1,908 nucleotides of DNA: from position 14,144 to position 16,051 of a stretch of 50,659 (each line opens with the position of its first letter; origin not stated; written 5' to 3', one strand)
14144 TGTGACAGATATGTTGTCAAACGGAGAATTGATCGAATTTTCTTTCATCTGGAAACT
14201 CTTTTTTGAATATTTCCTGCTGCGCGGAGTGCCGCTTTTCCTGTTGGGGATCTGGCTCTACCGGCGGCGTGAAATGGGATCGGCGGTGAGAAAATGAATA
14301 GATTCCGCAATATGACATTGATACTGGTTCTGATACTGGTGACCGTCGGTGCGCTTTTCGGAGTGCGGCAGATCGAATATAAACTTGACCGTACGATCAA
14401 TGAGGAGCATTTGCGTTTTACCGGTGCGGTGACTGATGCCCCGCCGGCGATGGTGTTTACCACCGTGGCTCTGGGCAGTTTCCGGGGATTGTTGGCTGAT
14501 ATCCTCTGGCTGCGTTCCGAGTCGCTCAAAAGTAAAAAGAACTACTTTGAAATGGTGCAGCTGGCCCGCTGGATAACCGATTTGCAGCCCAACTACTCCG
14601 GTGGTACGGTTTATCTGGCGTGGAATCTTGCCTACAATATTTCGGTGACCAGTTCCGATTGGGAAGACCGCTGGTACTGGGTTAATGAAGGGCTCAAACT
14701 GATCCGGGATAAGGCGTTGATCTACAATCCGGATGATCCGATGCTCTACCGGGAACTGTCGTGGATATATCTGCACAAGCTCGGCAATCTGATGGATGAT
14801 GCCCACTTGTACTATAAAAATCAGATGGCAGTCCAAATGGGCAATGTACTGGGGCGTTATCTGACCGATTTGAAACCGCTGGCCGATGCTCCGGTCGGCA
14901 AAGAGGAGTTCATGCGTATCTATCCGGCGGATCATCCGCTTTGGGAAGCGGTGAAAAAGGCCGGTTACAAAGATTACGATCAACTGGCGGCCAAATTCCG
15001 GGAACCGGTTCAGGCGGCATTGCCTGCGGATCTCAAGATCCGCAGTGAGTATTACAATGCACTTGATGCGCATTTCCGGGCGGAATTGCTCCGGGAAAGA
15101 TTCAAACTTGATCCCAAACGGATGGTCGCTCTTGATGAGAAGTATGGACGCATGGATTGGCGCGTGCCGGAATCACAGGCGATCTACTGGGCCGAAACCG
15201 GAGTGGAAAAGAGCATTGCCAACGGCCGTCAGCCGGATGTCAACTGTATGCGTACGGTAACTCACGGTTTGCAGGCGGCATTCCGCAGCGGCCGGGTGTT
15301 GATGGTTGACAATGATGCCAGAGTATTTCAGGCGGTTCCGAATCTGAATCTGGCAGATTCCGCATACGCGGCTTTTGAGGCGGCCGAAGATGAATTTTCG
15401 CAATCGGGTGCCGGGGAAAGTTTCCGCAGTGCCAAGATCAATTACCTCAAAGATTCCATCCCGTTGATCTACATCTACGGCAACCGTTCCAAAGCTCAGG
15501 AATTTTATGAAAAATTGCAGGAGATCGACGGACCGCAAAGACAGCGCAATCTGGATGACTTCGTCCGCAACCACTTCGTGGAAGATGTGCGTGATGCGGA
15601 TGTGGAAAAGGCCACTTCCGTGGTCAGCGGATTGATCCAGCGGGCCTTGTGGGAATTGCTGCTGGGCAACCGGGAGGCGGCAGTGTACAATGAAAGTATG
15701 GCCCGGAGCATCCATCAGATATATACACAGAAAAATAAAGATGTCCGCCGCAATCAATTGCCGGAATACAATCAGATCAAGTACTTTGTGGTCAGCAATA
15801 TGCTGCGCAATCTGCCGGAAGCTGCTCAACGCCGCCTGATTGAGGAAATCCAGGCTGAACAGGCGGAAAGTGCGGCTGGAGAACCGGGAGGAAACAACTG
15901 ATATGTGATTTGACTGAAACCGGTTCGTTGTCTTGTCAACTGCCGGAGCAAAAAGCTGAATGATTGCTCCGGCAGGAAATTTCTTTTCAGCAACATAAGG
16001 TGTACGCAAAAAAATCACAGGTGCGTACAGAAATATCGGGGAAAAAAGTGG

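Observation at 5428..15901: Seven-gene operon: three SPFH/band-7 proteins, a His-rich P1B metal ATPase, an ABC-2 exporter and an orphan protein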

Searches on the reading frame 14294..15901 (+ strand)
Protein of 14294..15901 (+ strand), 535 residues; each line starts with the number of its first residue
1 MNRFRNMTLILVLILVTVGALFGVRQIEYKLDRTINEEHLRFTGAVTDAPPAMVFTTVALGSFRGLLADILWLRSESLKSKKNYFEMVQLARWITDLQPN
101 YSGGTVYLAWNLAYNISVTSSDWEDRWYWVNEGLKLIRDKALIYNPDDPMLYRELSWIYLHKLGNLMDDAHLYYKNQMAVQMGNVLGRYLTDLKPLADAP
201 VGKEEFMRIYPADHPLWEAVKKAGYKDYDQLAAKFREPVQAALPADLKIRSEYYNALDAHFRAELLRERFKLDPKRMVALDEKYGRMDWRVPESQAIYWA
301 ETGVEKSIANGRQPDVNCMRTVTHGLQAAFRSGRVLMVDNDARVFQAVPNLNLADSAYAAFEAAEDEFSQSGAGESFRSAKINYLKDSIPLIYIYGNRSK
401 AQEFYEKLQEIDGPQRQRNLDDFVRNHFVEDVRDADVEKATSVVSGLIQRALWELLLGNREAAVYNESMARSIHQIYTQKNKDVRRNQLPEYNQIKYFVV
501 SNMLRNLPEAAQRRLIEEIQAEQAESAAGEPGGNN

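Call 3: search_protein_families(library=pfam, proteins=[window:14294-15901:+], max_evalue=0.01)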
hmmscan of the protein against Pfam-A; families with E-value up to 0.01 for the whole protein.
window:14294-15901:+ (535 aa): 0 families

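Call 4: search_protein_families(library=ncbifam, proteins=[window:14294-15901:+], max_evalue=0.01)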
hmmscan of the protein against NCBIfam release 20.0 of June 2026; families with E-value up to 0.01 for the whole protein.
window:14294-15901:+ (535 aa): 0 families

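Call 12: find_homologous_proteins(query=window:14294-15901:+)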
Query window:14294-15901:+ (535 aa): 1390 proteins with E <= 0.001 among 8000 candidates; the best 120 are listed.
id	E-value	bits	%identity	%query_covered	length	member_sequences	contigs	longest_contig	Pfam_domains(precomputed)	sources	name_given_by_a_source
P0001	0.0e+0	1214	100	100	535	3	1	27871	-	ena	-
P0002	0.0e+0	1093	89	100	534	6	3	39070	-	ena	-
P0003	2.2e-251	853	72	98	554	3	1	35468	-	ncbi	-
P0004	2.6e-250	849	71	99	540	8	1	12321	-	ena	-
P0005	3.0e-250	849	72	95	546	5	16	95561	-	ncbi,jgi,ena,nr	ncbi:MAG: hypothetical protein E7057_03660 [Lentisphaerae bacterium]|nr:hypothetical protein [Lentis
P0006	3.1e-247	839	70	97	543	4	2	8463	-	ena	-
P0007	8.0e-247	838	70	99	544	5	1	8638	-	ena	-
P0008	2.3e-245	833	70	95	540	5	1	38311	-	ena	-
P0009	3.4e-245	832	71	95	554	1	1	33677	-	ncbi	-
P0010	1.3e-244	831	71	95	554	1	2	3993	-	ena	-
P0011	6.0e-244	828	71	95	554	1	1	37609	-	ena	-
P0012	1.9e-241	820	69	98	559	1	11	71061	-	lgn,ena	-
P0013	2.6e-240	816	69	95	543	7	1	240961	-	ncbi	-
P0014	9.8e-240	814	70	94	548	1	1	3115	-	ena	-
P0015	1.0e-236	805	68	95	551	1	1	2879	-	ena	-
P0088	1.8e-157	543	47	99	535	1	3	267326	-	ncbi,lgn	-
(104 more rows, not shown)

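Call 13: find_encoding_contigs(protein=P0088, flank=10000, max_places=2)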
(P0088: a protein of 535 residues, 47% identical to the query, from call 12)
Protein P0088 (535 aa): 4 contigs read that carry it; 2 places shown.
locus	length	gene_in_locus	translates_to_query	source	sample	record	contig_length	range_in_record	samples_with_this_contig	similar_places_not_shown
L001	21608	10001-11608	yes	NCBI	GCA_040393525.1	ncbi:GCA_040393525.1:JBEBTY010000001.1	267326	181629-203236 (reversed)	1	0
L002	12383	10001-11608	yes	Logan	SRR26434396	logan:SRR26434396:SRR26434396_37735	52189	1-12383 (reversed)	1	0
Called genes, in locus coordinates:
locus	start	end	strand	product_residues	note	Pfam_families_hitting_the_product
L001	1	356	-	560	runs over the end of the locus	PF00682:HMGL-like, PF22615:IPMS_D2, PF08502:LeuA_dimer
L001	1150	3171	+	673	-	PF01145:Band_7 (faint)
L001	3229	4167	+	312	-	PF01145:Band_7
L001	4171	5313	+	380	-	PF01145:Band_7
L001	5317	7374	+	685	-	PF00122:E1-E2_ATPase, PF00702:Hydrolase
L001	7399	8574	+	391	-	PF00005:ABC_tran, PF13304:AAA_21 (weak)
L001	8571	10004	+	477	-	-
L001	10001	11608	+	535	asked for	-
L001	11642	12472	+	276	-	-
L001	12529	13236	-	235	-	PF01479:S4, PF00849:PseudoU_synth_2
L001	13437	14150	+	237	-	PF00590:TP_methylase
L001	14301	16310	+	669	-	PF16334:DUF4964, PF17168:DUF5127, PF16335:GtaA_6_Hairpin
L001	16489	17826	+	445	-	PF00587:tRNA-synt_2b, PF03129:HGTP_anticodon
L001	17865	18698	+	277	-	PF13484:Fer4_16 (weak)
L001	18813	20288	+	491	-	PF00437:T2SSE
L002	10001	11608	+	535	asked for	-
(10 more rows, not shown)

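Call 14: find_encoding_contigs(protein=P0013, flank=10000, max_places=2)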
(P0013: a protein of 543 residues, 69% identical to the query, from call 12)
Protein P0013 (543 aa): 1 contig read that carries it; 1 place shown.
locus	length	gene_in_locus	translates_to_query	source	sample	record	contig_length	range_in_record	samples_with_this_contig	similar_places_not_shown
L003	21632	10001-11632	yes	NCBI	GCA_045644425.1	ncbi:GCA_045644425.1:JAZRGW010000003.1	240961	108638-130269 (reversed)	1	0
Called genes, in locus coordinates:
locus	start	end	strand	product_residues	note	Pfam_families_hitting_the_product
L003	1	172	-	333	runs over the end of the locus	PF02899:Phage_int_SAM_1, PF13495:Phage_int_SAM_4 (weak), PF00589:Phage_integrase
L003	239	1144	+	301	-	PF06347:SH3_4 (faint), PF08239:SH3_3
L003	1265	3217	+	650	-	PF01145:Band_7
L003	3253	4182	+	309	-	PF01145:Band_7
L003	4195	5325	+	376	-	PF01145:Band_7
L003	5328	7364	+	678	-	PF00122:E1-E2_ATPase, PF00702:Hydrolase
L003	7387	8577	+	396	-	PF00005:ABC_tran, PF13304:AAA_21 (weak)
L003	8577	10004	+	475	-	-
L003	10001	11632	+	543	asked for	-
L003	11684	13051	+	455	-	PF01595:CNNM, PF00571:CBS (faint), PF03471:CorC_HlyC (faint)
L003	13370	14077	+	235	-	PF00834:Ribul_P_3_epim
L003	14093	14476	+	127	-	PF01502:PRA-CH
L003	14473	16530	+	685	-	PF01565:FAD_binding_4, PF02873:MurB_C, PF01820:Dala_Dala_lig_N, PF07478:Dala_Dala_lig_C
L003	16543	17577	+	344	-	PF01571:GCV_T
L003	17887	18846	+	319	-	PF13793:Pribosyltran_N, PF00156:Pribosyltran, PF14572:Pribosyl_synth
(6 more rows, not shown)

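Call 16: find_related_loci(query=A1, collection=genome_contigs, flank=10000)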
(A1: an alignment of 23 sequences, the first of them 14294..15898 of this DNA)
Query A1 (535 aa) in genome_contigs; peptide patterns used: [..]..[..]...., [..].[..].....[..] (x = any residue, [..] = any of these).
173 stretches matched a pattern; 163 encode a relative of the query (tblastn E <= 1e-3); the best 80 are kept; 80 distinct loci.
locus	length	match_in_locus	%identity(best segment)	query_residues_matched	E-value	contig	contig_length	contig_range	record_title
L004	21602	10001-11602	89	1-535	0e+0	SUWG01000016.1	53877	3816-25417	MAG: Lentisphaerae bacterium isolate SIG92 NODE_14198_length_53877_cov_4.074288, whole genome shotgun sequence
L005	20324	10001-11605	90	1-535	0e+0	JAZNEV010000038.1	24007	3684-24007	MAG: Victivallaceae bacterium isolate T1900044717_TS20190183.MAGScoT_cleanbin_000035 SGB_1889_k141_1150061, whole genome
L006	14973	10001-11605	70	1-530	0e+0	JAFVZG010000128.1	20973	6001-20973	MAG: Lentisphaeria bacterium isolate RGIG5530 Sheep_Colon.Co__c3242874, whole genome shotgun sequence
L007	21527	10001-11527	72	1-509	0e+0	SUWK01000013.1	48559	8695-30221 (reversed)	MAG: Lentisphaerae bacterium isolate SIG96 NODE_16607_length_48559_cov_8.963640, whole genome shotgun sequence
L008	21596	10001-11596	68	1-528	0e+0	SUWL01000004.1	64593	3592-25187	MAG: Lentisphaerae bacterium isolate SIG97 NODE_10801_length_64593_cov_2.318881, whole genome shotgun sequence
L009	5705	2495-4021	70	1-508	0e+0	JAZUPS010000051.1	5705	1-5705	MAG: Victivallaceae bacterium isolate T1900044864_TS20190330.MAGScoT_cleanbin_000027 SGB_3120_k141_731874, whole genome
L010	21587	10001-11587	71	1-527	0e+0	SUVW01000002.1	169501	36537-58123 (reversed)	MAG: Lentisphaerae bacterium isolate SIG82 NODE_343_length_169501_cov_3.083661, whole genome shotgun sequence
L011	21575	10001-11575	67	1-508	0e+0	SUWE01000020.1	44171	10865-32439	MAG: Lentisphaerae bacterium isolate SIG90 NODE_18996_length_44171_cov_2.747684, whole genome shotgun sequence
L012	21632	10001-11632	61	1-528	0e+0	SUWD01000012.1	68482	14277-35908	MAG: Lentisphaerae bacterium isolate SIG89 NODE_9832_length_68482_cov_7.173491, whole genome shotgun sequence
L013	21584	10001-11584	60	1-526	0e+0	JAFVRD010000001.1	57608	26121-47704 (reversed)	MAG: Lentisphaeria bacterium isolate RGIG5319 Sheep_Colon-2__c893, whole genome shotgun sequence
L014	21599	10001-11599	58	1-533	0e+0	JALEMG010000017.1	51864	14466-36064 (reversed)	MAG: Lentisphaeria bacterium isolate SUG133 k141_1683395, whole genome shotgun sequence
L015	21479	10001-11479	59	1-496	0e+0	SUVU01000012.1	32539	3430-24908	MAG: Lentisphaerae bacterium isolate SIG80 NODE_6791_length_32539_cov_1.893897, whole genome shotgun sequence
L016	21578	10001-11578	56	1-525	0e+0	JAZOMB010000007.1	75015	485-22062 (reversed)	MAG: Victivallaceae bacterium isolate T1900045651_YK20190345.MAGScoT_cleanbin_000019 SGB_8203_k141_2566721, whole genome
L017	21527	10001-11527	55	1-508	0e+0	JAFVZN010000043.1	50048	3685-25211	MAG: Lentisphaeria bacterium isolate RGIG5537 Sheep_Colon.Co__c1316977, whole genome shotgun sequence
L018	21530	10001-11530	69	1-508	0e+0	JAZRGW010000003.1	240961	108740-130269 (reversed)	MAG: Victivallaceae bacterium isolate T1900045486_YK20190180.MAGScoT_cleanbin_000009 SGB_7349_k141_286278, whole genome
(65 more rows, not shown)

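Call 25: search_solved_structures(query=A1, max_evalue=1)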
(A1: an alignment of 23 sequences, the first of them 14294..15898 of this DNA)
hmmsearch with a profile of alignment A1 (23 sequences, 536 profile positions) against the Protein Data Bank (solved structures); distinct sequences matched with E-value up to 1: 1.
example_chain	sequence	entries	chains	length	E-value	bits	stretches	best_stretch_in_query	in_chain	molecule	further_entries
7qca_SH0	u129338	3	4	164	0.013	17.3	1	317-390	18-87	40S ribosomal protein S7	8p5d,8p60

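Call 28: predict_structure(alignment_id=A1)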
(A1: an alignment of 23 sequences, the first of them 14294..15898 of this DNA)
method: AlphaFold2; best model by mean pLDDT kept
length: 535 residues; sequences in the alignment: 23
mean_pLDDT: 81.1   pTM: 0.76
mean pLDDT of the five models: 81.1, 80.9, 80.6, 79.4, 75.8
residues with pLDDT >= 90: 196; 70-90: 242; 50-70: 54; < 50: 43
segments of 3 or more residues with pLDDT < 50: 30-64, 529-535
pLDDT, mean of each block of 10 residues (from residue 1): 72 71 55 43 39 40 53 66 71 69 75 76 83 88 85 92 71 86 91 95 96 93 93 91 91 95 95 97 94 95 93 92 94 80 75 94 94 91 93 85 94 81 83 79 86 80 82 87 83 89 80 81 61 33
secondary structure, 60 per line:
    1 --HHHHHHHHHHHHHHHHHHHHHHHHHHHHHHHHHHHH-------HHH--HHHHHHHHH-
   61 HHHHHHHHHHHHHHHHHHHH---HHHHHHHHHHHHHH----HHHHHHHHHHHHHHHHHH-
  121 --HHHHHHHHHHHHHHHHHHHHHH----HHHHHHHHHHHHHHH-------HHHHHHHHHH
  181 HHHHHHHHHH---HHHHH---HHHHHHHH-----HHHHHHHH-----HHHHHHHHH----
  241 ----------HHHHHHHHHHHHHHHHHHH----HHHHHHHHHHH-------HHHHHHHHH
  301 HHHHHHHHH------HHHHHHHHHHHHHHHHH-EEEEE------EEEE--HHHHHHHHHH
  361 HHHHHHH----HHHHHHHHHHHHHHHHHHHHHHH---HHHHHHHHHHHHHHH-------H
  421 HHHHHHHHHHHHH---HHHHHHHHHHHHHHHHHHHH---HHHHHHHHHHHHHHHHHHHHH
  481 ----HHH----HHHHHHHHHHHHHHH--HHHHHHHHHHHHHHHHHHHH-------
elements in order: H3-38 H51-59 H61-80 H84-97 H102-119 H123-144 H149-163 H171-190 H194-198 H202-209 H215-222 H228-236 H251-269 H274-284 H292-309 H316-332 E334-338 E345-348 H351-367 H372-394 H398-412 H420-433 H437-456 H460-480 H492-506 H509-528

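Call 30: fold_search(model_id=the predicted structure, library=pdb)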
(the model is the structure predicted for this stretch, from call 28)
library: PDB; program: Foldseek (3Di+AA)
matches with E <= 10: 881; with E <= 0.001: 1
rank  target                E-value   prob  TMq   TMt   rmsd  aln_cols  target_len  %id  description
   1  3fp4_A                8.6e-04  0.96  0.14  0.15  29.8       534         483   14  Crystal structure of Tom71 complexed with Ssa1 C-terminal fragment (released 2009-07-28)
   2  1w3b_A                5.9e-03  0.84  0.13  0.16  19.0       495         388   14  The superhelical TPR domain of O-linked GlcNAc transferase reveals structural similarities to importin alpha. (released 2004-09-09)
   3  9rtt_Q                6.9e-03  0.75  0.14  0.10  24.7       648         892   13  Activated Elongation Complex with IWS1 and ELOF1 (released 2025-09-03)
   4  7y4i_B                7.8e-03  0.97  0.16  0.11  18.0       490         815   12  Crystal structure of SPINDLY in complex with GDP (released 2022-12-07)
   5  8ga7                  9.2e-03  0.63  0.12  0.13  25.8       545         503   12  Geometrically programmable nanomaterial construction using regularized protein building blocks (released 2024-03-13)
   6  7xn7_q                1.1e-02  0.89  0.15  0.10  29.6       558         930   12  RNA polymerase II elongation complex containing Spt4/5, Elf1, Spt6, Spn1 and Paf1C (released 2022-09-07)
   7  8chy                  1.3e-02  0.93  0.13  0.23  18.6       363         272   16  Crystal structure of an 8-repeat consensus TPR superhelix with Zinc. (released 2024-02-21)
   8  8a3t_H                1.4e-02  0.54  0.13  0.13  21.5       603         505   13  S. cerevisiae APC/C-Cdh1 complex (released 2022-08-31)
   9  8dtf_A                1.8e-02  0.54  0.11  0.09  25.7       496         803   11  Cryo-EM structure of the full length Arabidopsis SPY with complete TPRs (released 2023-03-08)
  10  9qhb                  1.9e-02  0.96  0.13  0.24  15.5       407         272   12  Crystal structure of 16-repeat CTPR protein with eliminated coordination sites (released 2025-10-22)
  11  5a7d_B                1.9e-02  0.85  0.15  0.19  14.8       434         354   10  Tetrameric assembly of LGN with Inscuteable (released 2016-08-03)
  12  8qcb_B                2.0e-02  0.77  0.17  0.15  20.3       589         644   11  CryoEM structure of a S. Cerevisiae Ski2387 complex in the open state (released 2023-11-08)
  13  4kvm_C                2.2e-02  0.47  0.13  0.11  27.7       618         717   11  The NatA (Naa10p/Naa15p) amino-terminal acetyltransferase complex bound to a bisubstrate analog (released 2013-07-31)
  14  7mq8_LP               2.3e-02  0.66  0.15  0.14  25.1       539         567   13  Cryo-EM structure of the human SSU processome, state pre-A1 (released 2021-09-22)
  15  4hnw_A                2.4e-02  0.80  0.17  0.13  22.9       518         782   11  The NatA Acetyltransferase Complex Bound To Inositol Hexakisphosphate (released 2014-03-26)
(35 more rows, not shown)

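Call 33: search_protein_representatives(alignment_id=A1)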
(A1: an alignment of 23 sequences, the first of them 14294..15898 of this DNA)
Query: 23 sequences, 536 profile positions. Proteins with E-value up to 0.001 (for the whole library): 2614; up to 1e-10: 1622; up to 1e-30: 901. The best 150 are listed.
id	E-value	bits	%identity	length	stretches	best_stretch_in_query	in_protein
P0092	1.7e-275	931.1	-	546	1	1-534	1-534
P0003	8.2e-249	843.1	-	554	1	1-534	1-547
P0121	4.1e-202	688.9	-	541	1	1-532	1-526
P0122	3.3e-190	649.6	-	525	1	4-524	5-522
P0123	6.2e-188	642.2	-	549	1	1-518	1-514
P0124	5.2e-180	616.0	-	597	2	1-264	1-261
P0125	6.1e-164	563.0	-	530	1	2-531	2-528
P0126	1.6e-162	558.3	-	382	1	31-371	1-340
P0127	2.7e-161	554.3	-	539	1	9-533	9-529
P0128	2.1e-160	551.3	-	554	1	1-529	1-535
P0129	1.7e-158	545.0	-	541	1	44-527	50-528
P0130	2.7e-156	537.7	-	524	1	1-521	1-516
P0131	1.8e-152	525.1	-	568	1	1-533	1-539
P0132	9.5e-151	519.4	-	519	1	5-517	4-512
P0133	2.2e-149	514.9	-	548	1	1-526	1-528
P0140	8.5e-127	440.4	-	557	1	5-513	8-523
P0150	3.0e-120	418.8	-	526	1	13-509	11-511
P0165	6.9e-111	387.9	-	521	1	7-519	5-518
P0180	4.0e-101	355.7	-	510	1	14-507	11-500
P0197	8.7e-96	338.0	-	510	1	8-498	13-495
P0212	5.6e-93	328.8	-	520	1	12-521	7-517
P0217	3.3e-91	322.9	-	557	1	31-520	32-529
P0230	7.5e-89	315.2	-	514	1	10-516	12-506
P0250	8.2e-85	301.8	-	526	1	46-520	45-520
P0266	1.2e-82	294.6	-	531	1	17-502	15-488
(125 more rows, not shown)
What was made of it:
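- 14294..15901 (+): g7: membrane-anchored all-alpha helical-repeat (TPR-like) protein of an unannotated family. Accessory of module B. The family has 2,614 representatives at E <= 1e-3 among 1.84 billion clustered proteins (call 33).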

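Call 34: list_cluster_members(proteins=[P0130, P0140, P0150, P0165, P0180, P0197, P0212, P0230, P0250, P0266])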
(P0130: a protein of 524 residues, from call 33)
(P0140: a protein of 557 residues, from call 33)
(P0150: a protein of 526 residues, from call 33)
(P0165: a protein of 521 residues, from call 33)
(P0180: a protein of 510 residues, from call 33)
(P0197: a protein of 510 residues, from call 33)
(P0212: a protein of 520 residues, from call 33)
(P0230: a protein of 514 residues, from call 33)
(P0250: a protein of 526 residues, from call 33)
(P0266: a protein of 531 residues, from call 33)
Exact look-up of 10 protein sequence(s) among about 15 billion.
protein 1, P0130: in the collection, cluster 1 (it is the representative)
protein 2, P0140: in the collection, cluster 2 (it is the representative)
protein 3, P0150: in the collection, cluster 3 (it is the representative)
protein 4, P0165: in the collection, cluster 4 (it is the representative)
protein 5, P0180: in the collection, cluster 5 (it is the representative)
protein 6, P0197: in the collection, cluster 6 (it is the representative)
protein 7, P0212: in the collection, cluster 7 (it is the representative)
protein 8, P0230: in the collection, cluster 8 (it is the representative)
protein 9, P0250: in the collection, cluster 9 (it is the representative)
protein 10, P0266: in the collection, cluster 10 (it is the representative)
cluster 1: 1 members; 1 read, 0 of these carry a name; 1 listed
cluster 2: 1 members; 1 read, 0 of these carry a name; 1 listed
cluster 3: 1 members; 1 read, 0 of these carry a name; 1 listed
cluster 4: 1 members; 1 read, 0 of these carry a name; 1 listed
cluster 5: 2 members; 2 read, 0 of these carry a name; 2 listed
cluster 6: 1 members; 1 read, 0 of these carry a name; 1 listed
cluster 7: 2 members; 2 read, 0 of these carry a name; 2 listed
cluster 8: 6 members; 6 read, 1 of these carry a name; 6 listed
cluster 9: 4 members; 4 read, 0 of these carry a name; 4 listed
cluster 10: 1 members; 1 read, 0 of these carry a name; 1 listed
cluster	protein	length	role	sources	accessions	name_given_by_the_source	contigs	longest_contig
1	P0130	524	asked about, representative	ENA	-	-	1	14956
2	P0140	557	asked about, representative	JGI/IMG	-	-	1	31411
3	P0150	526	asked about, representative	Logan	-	-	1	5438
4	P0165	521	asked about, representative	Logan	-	-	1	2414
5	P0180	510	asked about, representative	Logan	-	-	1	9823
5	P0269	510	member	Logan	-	-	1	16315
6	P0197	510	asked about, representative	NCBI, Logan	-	-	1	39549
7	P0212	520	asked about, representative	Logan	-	-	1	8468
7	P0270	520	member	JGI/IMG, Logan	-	-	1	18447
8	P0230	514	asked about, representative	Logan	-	-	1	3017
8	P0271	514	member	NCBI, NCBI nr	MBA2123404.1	hypothetical protein B9J78_00425 [bacterium Unc6] | hypothetical protein [bacterium Unc6]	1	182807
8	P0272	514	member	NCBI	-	-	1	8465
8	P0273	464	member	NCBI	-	-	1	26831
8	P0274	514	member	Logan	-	-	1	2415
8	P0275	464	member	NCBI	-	-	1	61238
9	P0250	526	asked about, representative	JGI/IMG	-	-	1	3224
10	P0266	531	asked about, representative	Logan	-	-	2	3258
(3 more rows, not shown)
